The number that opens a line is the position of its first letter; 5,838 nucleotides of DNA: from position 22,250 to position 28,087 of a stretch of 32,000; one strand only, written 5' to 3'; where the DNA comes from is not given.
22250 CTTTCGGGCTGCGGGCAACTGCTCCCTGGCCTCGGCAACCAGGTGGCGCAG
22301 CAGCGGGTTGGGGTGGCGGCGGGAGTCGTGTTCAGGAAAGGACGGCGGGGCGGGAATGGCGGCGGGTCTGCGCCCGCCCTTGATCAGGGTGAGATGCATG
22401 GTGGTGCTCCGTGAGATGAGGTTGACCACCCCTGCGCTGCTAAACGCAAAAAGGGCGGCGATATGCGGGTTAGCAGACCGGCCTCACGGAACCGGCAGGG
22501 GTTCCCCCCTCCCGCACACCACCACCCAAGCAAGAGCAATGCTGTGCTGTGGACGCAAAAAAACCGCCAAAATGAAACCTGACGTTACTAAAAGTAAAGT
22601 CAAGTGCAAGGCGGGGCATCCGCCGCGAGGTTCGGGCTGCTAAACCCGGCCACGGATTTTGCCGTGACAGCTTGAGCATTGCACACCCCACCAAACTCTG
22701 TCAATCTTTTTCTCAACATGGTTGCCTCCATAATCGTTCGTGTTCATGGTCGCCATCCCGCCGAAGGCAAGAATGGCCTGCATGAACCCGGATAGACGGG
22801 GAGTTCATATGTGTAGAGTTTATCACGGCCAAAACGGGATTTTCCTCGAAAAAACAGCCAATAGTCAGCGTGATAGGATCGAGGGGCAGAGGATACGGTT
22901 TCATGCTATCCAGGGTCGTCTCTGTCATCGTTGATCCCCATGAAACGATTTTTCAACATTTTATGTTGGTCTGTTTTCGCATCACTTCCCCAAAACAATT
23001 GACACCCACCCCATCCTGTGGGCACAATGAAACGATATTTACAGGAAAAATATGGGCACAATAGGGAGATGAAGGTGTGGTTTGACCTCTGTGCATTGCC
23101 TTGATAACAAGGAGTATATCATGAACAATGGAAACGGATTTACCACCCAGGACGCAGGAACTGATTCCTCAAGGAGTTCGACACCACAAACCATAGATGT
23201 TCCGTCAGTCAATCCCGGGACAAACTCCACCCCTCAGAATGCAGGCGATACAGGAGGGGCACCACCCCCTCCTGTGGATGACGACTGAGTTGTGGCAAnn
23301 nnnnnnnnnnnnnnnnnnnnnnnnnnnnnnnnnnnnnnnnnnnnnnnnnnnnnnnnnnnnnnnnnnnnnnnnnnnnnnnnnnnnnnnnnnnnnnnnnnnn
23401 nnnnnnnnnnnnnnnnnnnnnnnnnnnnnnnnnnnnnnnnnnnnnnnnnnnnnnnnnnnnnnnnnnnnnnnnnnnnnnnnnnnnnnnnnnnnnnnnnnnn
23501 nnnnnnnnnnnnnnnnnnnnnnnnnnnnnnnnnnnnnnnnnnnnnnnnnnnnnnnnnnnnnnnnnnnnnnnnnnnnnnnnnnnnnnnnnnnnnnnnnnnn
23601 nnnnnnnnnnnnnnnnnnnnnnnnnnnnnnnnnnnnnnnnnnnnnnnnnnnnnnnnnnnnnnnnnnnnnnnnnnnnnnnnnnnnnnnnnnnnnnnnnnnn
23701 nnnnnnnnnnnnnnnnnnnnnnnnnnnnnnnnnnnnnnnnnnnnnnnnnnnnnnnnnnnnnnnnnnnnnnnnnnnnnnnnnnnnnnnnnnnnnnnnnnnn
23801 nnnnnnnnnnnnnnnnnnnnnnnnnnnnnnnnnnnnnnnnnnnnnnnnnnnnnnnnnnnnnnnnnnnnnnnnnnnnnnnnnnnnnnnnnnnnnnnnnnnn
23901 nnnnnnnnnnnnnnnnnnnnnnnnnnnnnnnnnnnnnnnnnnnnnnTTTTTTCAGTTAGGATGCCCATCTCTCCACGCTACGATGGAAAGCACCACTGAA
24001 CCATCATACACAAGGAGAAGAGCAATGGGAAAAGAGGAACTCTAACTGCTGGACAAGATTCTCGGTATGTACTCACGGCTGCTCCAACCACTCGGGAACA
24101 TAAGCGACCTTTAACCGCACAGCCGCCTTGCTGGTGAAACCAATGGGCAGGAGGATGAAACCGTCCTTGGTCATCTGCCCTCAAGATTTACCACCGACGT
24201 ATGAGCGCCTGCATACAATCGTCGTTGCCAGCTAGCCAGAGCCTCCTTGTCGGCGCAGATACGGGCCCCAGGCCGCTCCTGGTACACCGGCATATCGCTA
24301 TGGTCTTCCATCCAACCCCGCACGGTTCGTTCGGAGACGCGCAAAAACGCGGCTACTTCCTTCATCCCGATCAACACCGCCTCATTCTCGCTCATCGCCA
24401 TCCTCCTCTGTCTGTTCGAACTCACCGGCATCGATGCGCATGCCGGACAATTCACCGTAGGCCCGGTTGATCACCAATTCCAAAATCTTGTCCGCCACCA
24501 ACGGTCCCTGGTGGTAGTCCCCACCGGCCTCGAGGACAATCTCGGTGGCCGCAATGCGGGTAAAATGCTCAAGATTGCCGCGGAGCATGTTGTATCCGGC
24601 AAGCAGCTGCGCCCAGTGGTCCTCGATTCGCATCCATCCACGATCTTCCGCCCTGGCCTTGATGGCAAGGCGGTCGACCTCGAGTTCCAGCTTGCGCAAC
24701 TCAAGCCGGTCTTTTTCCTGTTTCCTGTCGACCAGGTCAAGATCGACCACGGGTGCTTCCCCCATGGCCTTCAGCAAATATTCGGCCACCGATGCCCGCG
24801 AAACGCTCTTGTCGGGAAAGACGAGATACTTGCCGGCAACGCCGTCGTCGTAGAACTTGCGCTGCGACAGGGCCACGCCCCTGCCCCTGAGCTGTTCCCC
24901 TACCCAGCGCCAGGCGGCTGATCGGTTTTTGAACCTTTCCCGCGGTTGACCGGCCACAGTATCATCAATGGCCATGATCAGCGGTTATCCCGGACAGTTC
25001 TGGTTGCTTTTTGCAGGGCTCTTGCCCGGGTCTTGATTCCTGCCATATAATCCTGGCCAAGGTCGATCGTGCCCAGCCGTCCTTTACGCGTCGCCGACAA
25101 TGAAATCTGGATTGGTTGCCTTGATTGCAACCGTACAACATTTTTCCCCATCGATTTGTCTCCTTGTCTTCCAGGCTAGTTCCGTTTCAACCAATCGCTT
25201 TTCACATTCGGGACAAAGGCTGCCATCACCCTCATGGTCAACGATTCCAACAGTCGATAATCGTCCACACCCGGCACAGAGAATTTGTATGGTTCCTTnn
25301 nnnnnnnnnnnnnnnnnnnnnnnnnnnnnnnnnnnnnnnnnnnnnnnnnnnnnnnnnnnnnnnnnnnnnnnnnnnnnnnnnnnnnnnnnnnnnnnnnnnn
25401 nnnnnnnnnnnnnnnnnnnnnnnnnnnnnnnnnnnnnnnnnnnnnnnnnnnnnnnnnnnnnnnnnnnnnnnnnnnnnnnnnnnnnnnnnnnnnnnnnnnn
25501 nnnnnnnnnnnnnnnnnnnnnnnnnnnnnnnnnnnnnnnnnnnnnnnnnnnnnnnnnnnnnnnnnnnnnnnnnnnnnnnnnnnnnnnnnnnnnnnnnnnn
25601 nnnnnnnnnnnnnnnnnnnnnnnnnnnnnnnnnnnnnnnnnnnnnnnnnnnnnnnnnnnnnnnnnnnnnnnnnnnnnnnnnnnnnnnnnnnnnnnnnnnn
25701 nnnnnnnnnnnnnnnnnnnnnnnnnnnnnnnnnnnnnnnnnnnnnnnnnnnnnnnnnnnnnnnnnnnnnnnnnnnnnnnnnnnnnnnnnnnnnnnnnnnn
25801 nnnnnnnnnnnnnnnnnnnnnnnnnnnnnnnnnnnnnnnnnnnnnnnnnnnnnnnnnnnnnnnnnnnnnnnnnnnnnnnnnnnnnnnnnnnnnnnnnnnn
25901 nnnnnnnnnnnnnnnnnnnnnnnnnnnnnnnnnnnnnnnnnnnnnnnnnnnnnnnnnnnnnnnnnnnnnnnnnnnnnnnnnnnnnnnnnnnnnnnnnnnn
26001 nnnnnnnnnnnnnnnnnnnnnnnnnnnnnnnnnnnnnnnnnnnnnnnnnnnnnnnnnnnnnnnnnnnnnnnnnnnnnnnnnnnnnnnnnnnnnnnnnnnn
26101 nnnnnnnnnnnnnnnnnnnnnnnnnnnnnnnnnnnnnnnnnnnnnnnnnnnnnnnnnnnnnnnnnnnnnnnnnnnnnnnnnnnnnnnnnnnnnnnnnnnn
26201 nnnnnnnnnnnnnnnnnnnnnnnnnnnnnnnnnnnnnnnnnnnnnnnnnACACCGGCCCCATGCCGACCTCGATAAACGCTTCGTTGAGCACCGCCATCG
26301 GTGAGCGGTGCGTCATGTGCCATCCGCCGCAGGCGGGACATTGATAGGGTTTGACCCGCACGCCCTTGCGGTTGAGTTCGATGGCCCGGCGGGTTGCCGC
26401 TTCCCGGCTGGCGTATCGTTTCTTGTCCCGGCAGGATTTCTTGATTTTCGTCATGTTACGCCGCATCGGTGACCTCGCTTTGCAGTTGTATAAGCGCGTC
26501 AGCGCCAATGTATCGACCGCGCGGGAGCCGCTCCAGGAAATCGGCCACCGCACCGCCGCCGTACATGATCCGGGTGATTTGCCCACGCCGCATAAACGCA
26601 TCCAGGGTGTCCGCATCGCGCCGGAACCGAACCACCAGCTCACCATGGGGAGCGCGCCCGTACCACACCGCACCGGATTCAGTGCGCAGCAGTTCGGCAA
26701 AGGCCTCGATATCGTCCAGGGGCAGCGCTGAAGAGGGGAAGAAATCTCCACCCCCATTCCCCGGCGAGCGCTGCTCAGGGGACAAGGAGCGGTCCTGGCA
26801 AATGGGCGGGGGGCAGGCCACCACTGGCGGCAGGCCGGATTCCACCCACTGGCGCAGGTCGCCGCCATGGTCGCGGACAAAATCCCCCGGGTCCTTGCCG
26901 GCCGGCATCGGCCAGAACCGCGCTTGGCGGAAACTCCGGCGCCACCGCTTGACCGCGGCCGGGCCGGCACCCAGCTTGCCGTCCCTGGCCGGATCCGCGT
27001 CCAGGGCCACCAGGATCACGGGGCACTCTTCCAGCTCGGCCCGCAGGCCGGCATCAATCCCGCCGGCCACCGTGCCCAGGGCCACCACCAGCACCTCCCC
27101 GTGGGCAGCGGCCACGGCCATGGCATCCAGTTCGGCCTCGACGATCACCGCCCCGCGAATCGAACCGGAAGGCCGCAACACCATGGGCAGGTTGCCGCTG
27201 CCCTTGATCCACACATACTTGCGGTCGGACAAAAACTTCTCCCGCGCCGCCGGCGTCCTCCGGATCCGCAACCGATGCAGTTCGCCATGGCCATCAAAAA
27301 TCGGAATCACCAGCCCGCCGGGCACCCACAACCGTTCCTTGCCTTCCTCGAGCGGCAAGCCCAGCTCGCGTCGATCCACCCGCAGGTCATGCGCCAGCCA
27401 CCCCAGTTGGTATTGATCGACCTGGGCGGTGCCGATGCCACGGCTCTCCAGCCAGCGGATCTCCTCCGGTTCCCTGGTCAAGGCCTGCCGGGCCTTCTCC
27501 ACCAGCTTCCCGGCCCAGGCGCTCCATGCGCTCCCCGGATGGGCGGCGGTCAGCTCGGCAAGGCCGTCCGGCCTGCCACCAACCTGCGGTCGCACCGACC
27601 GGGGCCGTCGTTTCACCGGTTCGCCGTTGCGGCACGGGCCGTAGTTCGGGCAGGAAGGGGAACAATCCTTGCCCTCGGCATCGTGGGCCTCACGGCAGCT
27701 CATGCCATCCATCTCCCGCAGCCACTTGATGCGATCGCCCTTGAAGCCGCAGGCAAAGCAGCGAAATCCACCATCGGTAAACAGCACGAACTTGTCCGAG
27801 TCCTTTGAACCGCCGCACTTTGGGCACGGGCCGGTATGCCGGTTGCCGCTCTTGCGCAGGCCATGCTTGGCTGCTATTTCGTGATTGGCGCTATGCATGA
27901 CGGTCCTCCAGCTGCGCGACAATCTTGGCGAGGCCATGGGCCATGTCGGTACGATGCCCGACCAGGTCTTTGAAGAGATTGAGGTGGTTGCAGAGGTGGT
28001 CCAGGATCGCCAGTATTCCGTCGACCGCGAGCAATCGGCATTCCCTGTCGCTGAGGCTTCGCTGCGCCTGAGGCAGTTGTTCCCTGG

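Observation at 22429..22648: Three 8-nt elements (two hairpin loops and their complement) switched in concert between the two leader copies: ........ versus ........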

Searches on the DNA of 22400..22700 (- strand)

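Call 42: search_dna_similar(query=window:22400-22700:-, collection=phages, mode=distant, max_rows=25, max_evalue=0.01)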
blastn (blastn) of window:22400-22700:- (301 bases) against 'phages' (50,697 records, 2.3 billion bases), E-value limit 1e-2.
Records with a match: 5; places in all: 5; records where one place covers at least 80% of the query: 0.
Best place of each record, by identity: 90-95% 2; 60-80% 3.
By first word of the organism name: Bordetella 3; Microbacterium 2.
By host as written in the record: Bordetella avium 3; Microbacterium paraoxydans NWU1 2.
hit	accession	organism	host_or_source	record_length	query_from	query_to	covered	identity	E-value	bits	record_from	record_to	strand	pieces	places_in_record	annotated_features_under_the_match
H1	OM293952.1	Bordetella phage vB_BaM-IFTN3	Bordetella avium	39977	129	266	46%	72.1%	3e-7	61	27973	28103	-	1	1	hypothetical protein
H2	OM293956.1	Bordetella phage vB_BaM-IFTN7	Bordetella avium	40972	129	266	46%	72.1%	3e-7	61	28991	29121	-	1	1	integrase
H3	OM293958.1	Bordetella phage vB_BaM-IFTN9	Bordetella avium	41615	129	266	46%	72.1%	3e-7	61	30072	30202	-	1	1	integrase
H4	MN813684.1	Microbacterium phage Terij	Microbacterium paraoxydans NWU1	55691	61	91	10%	93.8%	7e-3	46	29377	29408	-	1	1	38: endolysin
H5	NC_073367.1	Microbacterium phage Terij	Microbacterium paraoxydans NWU1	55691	61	91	10%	93.8%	7e-3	46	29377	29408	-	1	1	38: endolysin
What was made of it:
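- Tried and rejected: A distant search with the copy 1 leader found only about 72% matches in three Bordetella phages (call 42).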

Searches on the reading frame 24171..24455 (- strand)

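Call 38: search_protein_families(library=pfam, proteins=[window:24171-24455:-], max_evalue=0.001)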
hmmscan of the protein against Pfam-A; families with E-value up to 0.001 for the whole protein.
window:24171-24455:- (94 aa): 1 family
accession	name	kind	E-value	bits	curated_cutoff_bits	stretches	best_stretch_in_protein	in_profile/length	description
PF12728.13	HTH_17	-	3e-05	24.6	27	1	32-79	5-49/51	Helix-turn-helix domain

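Call 59: search_protein_families(library=ncbifam, proteins=[window:24171-24455:-], max_evalue=0.01)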
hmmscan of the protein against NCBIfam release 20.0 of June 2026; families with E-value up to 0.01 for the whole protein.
window:24171-24455:- (94 aa): 2 families
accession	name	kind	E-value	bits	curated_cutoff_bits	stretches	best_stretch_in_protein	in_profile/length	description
NF047737.1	antiphage_MADS1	equivalog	0.00087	19.5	80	1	30-59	5-33/49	methylation-associated defense system helix-turn-helix domain-containing protein MAD1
TIGR01764.1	excise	domain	0.006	16.9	28.8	1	31-76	4-46/49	excisionase family DNA-binding protein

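Call 62: search_protein_families(library=phrogs, proteins=[window:24171-24455:-], max_evalue=0.001)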
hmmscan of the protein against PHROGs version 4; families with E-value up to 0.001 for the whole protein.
window:24171-24455:- (94 aa): 4 families
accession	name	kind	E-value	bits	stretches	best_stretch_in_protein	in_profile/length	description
phrog_66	-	integration and excision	1.5e-07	32.5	1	14-84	79-147/412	excisionase and transcriptional regulator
phrog_10045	-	DNA, RNA and nucleotide metabolism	6.1e-06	27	1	13-52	5-44/74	HTH DNA binding protein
phrog_18541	-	unknown function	1.1e-05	26.1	1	20-76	14-70/81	-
phrog_597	-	DNA, RNA and nucleotide metabolism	6.7e-05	24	1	9-63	93-147/200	DNA binding protein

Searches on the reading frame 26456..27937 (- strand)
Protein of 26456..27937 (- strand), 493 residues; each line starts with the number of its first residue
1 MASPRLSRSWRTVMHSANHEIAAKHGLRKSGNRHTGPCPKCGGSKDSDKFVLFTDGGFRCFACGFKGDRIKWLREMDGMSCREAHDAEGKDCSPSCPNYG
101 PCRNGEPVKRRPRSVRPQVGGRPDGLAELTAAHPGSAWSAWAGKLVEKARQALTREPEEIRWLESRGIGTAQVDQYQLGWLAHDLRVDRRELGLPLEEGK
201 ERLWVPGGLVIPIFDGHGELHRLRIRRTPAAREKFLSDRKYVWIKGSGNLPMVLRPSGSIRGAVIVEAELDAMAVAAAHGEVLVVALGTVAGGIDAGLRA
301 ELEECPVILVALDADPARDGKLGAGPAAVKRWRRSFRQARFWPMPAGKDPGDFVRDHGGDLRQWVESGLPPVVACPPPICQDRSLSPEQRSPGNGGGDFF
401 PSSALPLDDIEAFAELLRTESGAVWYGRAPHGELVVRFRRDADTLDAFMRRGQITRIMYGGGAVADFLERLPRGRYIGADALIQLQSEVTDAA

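Call 11: search_protein_families(library=pfam, proteins=[window:26456-27937:-], max_evalue=0.01)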
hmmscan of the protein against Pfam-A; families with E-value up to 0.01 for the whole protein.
window:26456-27937:- (493 aa): 3 families
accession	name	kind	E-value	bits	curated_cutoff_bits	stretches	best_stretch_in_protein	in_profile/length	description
PF01807.25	Zn_ribbon_DnaG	-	2.5e-06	27.7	24.9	1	23-85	21-82/98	CHC2 zinc finger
PF13155.12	Toprim_2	-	0.0018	19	22.1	1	264-353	1-87/88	Toprim-like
PF19796.4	DUF6280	-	0.009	16.6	27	0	306-369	11-70/86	Family of unknown function (DUF6280)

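Call 12: search_protein_families(library=phrogs, proteins=[window:26456-27937:-], max_evalue=0.001)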
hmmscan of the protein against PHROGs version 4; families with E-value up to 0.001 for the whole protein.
window:26456-27937:- (493 aa): 7 families
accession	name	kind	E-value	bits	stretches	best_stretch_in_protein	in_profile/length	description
phrog_47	-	DNA, RNA and nucleotide metabolism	4.2e-19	69.6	1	20-358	33-326/947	DNA primase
phrog_849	-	DNA, RNA and nucleotide metabolism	3.9e-11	43.6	1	29-352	22-300/435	DNA primase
phrog_239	-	DNA, RNA and nucleotide metabolism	3.6e-10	40.4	1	26-357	33-299/801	DNA primase/helicase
phrog_510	-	DNA, RNA and nucleotide metabolism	9.3e-09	35.5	1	7-86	23-95/667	DNA primase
phrog_6444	-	DNA, RNA and nucleotide metabolism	1.1e-07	32.1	0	24-84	26-85/577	DNA primase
phrog_360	-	DNA, RNA and nucleotide metabolism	6.2e-05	24.1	1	38-88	34-83/133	DNA primase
phrog_11992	-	unknown function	0.00015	23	1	20-96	15-87/177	-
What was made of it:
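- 27891..28238 (-): MHLTL2, a paralog of MHLTL1 (50% identity). It lies between Ant2 and the primase gene (26456-27937). Primase assignment in calls 11, 12.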

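Call 32: find_related_loci(query=window:26456-27937:-, collection=genome_contigs, flank=10000)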
Query window:26456-27937:- (493 aa) in genome_contigs; peptide patterns used: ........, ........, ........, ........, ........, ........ (x = any residue, [..] = any of these).
228 stretches matched a pattern; 53 encode a relative of the query (tblastn E <= 1e-3); 53 distinct loci.
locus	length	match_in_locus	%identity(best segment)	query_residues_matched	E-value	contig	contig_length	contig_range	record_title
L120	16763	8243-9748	84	4-493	0e+0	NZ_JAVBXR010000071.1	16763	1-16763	MAG: Desulfobulbus sp. isolate GS12 1810, whole genome shotgun sequence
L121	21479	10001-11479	83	13-493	0e+0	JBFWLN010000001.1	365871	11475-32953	MAG: Desulfobulbus sp. isolate CA_2019_NHSR_67 NODE_43_length_365871_cov_15.797008_NHSR, whole genome shotgun sequence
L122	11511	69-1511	50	11-476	5e-139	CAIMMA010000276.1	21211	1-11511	uncultured bacterium isolate Loclat_bin-10882 genome assembly, contig: bin-10882:276/819, whole genome shotgun sequence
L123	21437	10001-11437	50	13-476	7e-139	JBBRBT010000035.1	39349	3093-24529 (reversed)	MAG: Desulfobulbales bacterium isolate Co_metawrap_2357 Cmw_2357_k141_20060421_length_39349_cov_12.9544, whole genome sh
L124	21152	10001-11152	50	14-395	9e-104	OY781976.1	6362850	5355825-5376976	MAG: uncultured Desulforhopalus sp. isolate bb11d97f-aff7-40c5-8ccb-5babbf234ee9 genome assembly, chromosome: 1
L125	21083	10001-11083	52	14-371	2e-101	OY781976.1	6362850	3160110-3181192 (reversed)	MAG: uncultured Desulforhopalus sp. isolate bb11d97f-aff7-40c5-8ccb-5babbf234ee9 genome assembly, chromosome: 1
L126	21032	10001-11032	39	31-379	3e-54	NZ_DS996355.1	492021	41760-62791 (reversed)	Desulfovibrio piger ATCC 29098 Scfld4, whole genome shotgun sequence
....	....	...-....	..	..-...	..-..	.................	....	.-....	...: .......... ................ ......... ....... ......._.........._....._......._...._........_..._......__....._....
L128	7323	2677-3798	36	12-374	7e-51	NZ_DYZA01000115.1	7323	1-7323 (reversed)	MAG: Mailhella massiliensis isolate ChiGjej2B2-19336 c_000000000115_SRA:SRR6323342, whole genome shotgun sequence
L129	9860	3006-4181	35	12-392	2e-50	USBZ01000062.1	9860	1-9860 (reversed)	uncultured Desulfovibrio sp. isolate UMGS1580 genome assembly, contig: NODE_3110_length_9860_cov_5.723610, whole genome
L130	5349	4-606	60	197-398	2e-50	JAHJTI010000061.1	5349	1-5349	MAG: Proteobacteria bacterium isolate OS_PC_MetaG.mb.46 OS_PC_MetaG.mb.46_k141_188524, whole genome shotgun sequence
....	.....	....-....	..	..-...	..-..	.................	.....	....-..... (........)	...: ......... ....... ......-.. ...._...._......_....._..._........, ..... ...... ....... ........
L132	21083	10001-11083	34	27-374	8e-47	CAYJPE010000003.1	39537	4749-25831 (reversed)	MAG TPA_asm: uncultured Desulfovibrionaceae bacterium isolate ERP123703_co3_284 genome assembly, contig: NODE_1033_lengt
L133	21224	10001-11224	32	12-421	4e-46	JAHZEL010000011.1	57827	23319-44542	MAG: Desulfovibrionaceae bacterium isolate HRGM_Genome_2694 HRGM_Genome_2694_11, whole genome shotgun sequence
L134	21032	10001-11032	36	29-373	6e-46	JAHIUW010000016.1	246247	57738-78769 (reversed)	MAG: Proteobacteria bacterium isolate MM_PC_MetaG.mb.39 MM_PC_MetaG.mb.39_k141_669197, whole genome shotgun sequence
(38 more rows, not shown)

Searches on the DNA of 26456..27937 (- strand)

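Call 33: search_rna_families(sources=[L120, L121, L122, L123, L124, L125], threshold=gathering)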
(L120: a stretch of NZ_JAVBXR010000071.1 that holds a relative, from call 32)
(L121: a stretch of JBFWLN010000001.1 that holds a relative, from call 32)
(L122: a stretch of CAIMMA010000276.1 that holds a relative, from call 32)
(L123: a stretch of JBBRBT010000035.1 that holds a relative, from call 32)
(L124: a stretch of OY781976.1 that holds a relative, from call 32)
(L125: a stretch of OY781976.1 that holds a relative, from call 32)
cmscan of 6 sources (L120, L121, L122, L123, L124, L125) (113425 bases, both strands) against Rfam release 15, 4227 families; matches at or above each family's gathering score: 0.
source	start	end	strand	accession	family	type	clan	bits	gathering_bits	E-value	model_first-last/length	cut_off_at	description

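Call 36: search_rna_families(sources=[L120, L121, L123], threshold=evalue, max_evalue=1)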
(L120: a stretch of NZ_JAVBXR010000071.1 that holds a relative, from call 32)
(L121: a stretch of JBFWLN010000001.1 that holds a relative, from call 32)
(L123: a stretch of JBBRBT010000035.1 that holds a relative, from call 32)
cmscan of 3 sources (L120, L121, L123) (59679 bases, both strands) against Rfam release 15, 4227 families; matches with E-value up to 1: 1.
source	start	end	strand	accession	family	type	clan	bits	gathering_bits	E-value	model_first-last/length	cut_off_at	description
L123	18559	18674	+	RF02353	BjrC68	Gene; sRNA;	-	21.9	39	0.26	1-82/82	no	Bradyrhizobiaceae sRNA BjrC68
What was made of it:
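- The closest related prophages lack C4 altogether (calls 33, 36).
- Tried and rejected: They have no C4 at gathering or E <= 1 thresholds (calls 33, 36).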

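Call 69: search_rna_families(source=L148, threshold=gathering)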
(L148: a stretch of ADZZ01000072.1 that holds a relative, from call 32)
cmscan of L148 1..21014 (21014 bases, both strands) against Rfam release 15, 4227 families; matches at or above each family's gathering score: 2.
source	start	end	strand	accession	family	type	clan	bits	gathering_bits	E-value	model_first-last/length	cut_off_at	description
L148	14330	14416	+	RF01695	C4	Gene; antisense;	CL00128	64.5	45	1e-10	1-87/87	no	C4 antisense RNA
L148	14232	14316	+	RF01394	isrK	Gene; sRNA;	-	53.6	50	3.5e-09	1-77/77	no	isrK Hfq binding RNA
